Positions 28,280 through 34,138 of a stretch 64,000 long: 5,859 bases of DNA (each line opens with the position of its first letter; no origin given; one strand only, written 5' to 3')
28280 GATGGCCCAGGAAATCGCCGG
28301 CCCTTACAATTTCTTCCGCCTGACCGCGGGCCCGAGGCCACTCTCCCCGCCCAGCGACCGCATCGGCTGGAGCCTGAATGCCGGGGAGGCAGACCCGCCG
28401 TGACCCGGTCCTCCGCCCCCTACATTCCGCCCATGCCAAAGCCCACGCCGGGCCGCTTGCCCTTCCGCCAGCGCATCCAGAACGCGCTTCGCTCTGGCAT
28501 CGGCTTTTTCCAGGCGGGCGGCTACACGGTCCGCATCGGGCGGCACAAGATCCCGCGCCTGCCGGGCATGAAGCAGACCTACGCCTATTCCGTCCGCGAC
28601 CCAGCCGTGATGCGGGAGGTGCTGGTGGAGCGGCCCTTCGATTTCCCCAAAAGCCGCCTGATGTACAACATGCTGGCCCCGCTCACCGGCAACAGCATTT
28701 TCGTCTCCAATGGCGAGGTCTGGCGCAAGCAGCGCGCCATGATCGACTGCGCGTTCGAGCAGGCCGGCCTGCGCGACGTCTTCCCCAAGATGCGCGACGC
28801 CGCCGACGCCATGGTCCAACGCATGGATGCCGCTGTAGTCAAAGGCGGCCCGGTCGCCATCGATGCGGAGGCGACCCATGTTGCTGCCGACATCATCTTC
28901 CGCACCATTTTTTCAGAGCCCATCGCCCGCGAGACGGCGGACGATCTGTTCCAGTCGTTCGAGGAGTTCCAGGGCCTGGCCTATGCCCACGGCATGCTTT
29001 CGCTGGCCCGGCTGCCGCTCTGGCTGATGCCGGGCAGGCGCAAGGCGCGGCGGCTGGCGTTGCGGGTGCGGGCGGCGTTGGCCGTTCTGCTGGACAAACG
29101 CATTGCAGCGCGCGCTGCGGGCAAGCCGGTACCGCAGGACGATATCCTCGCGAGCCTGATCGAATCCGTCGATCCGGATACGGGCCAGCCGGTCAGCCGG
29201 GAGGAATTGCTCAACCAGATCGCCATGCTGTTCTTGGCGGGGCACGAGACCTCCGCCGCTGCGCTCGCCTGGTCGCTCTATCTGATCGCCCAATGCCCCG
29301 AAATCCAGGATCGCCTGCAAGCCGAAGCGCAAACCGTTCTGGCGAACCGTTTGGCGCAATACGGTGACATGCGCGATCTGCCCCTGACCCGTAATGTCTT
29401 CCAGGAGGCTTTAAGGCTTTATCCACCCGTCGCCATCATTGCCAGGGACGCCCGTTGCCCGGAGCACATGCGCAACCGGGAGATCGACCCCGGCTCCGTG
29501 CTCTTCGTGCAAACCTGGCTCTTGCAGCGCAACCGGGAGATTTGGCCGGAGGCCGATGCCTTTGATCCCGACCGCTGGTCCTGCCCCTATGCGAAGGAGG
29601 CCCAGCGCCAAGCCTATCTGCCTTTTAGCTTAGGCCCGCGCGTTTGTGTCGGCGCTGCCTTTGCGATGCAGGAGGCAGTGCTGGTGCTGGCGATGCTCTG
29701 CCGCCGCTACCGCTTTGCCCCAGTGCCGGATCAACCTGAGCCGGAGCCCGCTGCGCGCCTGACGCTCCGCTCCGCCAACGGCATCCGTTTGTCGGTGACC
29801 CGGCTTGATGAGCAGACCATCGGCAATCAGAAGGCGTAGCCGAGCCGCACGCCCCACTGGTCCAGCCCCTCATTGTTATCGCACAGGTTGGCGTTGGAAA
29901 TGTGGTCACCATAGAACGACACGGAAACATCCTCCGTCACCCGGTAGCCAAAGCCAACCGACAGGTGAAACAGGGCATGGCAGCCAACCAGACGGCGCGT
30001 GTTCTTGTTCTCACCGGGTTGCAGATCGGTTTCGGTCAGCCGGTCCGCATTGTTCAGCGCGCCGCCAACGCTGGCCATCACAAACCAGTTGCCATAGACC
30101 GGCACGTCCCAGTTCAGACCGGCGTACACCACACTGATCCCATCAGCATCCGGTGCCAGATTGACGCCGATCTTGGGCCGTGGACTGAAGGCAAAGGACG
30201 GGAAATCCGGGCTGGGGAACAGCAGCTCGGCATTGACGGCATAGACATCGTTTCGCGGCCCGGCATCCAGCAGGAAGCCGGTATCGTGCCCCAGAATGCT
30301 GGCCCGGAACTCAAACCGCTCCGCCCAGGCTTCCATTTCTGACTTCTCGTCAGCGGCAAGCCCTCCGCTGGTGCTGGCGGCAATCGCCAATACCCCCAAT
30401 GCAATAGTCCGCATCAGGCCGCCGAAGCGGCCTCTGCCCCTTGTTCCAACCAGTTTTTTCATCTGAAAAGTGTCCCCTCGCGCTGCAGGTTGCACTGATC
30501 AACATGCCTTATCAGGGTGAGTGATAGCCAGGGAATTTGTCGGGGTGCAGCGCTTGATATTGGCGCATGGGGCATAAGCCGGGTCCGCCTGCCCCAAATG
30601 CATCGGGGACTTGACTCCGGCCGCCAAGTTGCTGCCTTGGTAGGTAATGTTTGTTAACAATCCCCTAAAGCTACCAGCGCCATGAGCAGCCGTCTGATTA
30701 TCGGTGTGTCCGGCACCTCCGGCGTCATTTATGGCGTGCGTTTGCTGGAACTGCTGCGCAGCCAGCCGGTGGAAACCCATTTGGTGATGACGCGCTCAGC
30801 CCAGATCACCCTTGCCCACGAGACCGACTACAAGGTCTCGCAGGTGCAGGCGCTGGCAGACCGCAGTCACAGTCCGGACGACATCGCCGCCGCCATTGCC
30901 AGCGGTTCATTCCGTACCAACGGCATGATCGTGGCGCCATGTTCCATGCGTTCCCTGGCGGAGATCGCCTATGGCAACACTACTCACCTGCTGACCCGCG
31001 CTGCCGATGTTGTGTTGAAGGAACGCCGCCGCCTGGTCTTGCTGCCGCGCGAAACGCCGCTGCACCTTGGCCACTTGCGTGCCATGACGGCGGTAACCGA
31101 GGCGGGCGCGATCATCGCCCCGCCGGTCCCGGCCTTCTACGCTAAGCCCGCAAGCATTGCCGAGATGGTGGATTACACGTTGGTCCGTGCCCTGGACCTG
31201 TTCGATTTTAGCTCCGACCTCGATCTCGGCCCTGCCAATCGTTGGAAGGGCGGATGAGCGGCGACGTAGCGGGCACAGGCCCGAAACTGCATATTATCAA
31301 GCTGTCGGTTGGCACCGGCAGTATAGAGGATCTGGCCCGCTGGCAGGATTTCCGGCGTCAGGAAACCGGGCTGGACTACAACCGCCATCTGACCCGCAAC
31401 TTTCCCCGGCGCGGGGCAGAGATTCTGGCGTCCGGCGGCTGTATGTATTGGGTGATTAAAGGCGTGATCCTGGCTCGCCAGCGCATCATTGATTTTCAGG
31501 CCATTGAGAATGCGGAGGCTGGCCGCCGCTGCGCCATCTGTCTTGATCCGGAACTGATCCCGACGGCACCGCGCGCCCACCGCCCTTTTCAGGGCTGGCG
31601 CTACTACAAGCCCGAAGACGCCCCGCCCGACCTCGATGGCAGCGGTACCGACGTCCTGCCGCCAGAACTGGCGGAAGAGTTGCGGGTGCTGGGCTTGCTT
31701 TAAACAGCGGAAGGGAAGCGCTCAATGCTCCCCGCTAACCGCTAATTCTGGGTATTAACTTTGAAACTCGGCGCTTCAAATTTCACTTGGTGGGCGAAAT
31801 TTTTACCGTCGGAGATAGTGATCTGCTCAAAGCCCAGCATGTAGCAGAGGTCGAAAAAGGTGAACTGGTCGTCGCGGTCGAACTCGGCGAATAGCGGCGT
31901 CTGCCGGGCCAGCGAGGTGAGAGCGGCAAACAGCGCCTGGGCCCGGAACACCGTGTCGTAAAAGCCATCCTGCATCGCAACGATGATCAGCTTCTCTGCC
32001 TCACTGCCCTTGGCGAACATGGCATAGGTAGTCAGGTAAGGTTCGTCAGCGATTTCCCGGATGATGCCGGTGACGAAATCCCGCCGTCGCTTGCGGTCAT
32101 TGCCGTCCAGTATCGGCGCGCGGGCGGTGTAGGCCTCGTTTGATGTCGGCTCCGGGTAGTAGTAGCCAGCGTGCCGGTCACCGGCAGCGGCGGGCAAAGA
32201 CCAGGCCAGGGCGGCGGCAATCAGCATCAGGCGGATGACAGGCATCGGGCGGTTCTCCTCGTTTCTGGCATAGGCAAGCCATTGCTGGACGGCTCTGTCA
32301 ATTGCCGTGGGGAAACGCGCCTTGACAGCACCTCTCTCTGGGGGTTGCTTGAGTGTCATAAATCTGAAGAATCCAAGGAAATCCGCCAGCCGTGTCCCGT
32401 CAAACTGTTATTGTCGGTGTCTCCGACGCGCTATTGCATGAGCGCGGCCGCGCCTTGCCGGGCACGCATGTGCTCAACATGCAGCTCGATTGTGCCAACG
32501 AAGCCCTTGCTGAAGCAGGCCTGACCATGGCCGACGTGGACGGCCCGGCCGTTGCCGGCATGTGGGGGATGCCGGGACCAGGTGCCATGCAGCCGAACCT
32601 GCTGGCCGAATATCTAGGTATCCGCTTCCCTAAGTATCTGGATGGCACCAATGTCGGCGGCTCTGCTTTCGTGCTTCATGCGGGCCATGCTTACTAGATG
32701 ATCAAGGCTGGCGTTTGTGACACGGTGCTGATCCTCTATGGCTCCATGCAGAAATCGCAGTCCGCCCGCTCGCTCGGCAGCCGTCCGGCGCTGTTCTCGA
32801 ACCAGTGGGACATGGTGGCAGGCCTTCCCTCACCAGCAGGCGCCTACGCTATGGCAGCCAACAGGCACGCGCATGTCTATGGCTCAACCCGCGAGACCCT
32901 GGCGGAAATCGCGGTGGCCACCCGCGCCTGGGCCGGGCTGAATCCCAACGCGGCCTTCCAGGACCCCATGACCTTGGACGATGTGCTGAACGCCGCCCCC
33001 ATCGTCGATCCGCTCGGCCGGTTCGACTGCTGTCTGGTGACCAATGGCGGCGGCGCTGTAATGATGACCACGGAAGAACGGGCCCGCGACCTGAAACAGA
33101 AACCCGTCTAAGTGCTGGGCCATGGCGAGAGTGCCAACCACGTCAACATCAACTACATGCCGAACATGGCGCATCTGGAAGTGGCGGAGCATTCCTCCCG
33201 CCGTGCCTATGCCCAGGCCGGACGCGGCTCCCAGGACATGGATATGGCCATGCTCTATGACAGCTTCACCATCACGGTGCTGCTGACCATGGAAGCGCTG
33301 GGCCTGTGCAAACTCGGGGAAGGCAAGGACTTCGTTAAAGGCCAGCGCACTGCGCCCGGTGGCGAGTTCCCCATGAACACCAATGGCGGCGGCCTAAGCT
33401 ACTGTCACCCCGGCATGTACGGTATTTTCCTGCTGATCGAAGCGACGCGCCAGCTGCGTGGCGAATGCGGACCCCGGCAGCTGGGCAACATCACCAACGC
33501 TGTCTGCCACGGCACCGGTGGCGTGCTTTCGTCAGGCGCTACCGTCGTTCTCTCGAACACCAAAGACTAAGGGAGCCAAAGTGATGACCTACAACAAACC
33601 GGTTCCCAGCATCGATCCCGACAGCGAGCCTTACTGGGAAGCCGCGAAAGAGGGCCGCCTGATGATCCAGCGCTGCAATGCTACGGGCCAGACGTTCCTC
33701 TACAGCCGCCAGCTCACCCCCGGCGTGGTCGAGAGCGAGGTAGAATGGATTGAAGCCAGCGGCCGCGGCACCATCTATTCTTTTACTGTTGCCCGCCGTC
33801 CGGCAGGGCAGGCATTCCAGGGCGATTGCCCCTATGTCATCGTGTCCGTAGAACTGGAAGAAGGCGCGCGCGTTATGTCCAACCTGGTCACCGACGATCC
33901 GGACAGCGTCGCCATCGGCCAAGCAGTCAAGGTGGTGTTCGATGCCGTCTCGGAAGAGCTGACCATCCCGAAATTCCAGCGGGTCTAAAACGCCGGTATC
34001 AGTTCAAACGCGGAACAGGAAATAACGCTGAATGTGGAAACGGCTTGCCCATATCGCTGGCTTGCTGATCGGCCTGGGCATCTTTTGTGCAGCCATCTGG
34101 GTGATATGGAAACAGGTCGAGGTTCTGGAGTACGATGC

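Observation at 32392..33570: High local density of in-frame stop codons and single frameshifts in otherwise intact genes, suggesting ongoing pseudogenisation with a GC-to-AT nonsense signature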

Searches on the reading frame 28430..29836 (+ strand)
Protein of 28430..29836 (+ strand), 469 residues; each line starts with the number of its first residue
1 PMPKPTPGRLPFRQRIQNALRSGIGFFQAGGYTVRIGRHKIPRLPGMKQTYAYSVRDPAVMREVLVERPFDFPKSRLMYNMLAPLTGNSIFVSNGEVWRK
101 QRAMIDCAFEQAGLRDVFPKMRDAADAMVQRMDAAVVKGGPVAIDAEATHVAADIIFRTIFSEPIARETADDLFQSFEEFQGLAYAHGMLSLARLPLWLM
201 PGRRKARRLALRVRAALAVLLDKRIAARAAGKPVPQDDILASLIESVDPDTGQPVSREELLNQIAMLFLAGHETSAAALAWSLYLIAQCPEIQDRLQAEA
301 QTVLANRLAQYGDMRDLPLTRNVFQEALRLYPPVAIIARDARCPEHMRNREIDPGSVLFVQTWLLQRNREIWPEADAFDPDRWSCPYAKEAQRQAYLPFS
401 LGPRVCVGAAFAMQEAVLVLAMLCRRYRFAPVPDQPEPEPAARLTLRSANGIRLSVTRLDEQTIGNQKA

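Call 45: search_protein_families(library=pfam, proteins=[window:28430-29836:+])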
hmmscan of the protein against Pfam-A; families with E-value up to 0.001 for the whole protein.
window:28430-29836:+ (469 aa): 1 family
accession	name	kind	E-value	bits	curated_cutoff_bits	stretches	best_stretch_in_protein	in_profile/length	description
PF00067.27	p450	-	8.8e-70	236.2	22.8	1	47-442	41-447/462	Cytochrome P450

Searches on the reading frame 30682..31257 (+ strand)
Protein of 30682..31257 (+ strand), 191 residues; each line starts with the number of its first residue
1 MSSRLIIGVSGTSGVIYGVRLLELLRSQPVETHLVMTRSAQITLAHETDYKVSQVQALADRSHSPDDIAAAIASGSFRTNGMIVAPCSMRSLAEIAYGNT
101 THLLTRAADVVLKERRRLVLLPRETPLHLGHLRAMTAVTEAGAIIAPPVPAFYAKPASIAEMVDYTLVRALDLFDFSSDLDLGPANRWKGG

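Call 7: search_protein_families(library=pfam, proteins=[window:30682-31254:+])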
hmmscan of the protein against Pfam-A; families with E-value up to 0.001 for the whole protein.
window:30682-31254:+ (191 aa): 1 family
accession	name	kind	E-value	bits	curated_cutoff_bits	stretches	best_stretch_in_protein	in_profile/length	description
PF02441.25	Flavoprotein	-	4.5e-41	140.6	22.7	1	4-165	2-145/162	Flavoprotein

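Call 15: find_encoding_contigs(protein=window:30682-31257:+, flank=10000, max_places=6)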
Protein window:30682-31257:+ (191 aa): no gene with exactly this product is on record in the collection.

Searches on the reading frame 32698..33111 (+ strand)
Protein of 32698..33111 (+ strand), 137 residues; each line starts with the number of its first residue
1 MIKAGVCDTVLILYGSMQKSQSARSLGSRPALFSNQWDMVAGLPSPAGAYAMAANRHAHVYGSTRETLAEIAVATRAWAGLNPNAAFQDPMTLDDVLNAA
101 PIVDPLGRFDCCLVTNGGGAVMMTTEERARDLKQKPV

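Call 14: find_encoding_contigs(protein=window:32698-33111:+, flank=10000, max_places=6)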
Protein window:32698-33111:+ (137 aa): no gene with exactly this product is on record in the collection.

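Call 60: find_related_loci(query=window:32698-33108:+, collection=metagenome_contigs, flank=10000)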
Query seq(137 aa) (137 aa) in metagenome_contigs; peptide patterns used: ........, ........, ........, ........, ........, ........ (x = any residue, [..] = any of these).
192 stretches matched a pattern; 78 encode a relative of the query (tblastn E <= 1e-3); 78 distinct loci.
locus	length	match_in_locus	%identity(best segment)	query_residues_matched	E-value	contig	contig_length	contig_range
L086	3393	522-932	93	1-137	3e-86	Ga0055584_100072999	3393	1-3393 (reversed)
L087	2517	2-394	96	7-137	7e-87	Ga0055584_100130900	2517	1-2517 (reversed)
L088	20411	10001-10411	91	1-137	1e-83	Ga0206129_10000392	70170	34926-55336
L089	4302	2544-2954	85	1-137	8e-79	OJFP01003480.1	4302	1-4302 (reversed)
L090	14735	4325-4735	85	1-137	3e-78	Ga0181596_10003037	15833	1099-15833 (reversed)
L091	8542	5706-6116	84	1-137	3e-78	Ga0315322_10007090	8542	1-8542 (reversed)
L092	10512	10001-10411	84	1-137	2e-78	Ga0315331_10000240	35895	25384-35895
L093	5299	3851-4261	85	1-137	3e-78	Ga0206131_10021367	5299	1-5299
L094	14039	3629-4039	84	1-137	3e-78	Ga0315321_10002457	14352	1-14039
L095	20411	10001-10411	83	1-137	2e-77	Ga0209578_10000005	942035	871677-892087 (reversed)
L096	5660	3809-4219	85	1-137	1e-77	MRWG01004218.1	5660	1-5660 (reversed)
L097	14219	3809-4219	85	1-137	1e-77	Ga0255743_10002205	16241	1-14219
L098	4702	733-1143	84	1-137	2e-77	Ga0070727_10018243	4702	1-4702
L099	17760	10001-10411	84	1-137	9e-77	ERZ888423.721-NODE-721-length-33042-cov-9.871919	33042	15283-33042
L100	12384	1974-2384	83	1-137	7e-77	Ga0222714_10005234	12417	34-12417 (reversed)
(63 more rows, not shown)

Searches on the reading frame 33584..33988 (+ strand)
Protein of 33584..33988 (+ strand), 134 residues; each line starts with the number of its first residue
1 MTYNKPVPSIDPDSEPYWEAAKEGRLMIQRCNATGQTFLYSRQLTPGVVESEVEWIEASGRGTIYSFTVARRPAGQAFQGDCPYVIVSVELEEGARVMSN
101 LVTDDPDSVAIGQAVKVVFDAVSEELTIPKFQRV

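Call 7: search_protein_families(library=pfam, proteins=[window:33584-33985:+])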
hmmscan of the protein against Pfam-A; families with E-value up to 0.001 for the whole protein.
window:33584-33985:+ (134 aa): 2 families
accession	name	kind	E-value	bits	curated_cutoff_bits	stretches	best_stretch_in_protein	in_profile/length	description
PF01796.24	OB_ChsH2_C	-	3e-23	82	27.1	1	55-120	1-65/65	ChsH2, C-terminal OB-fold domain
PF12172.15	zf-ChsH2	-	1.6e-06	28.3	23.2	1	18-40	1-23/37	ChsH2, rubredoxin-like zinc ribbon domain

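Call 8: find_encoding_contigs(protein=window:33584-33988:+, flank=10000, max_places=10)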
Protein window:33584-33988:+ (134 aa): no gene with exactly this product is on record in the collection.
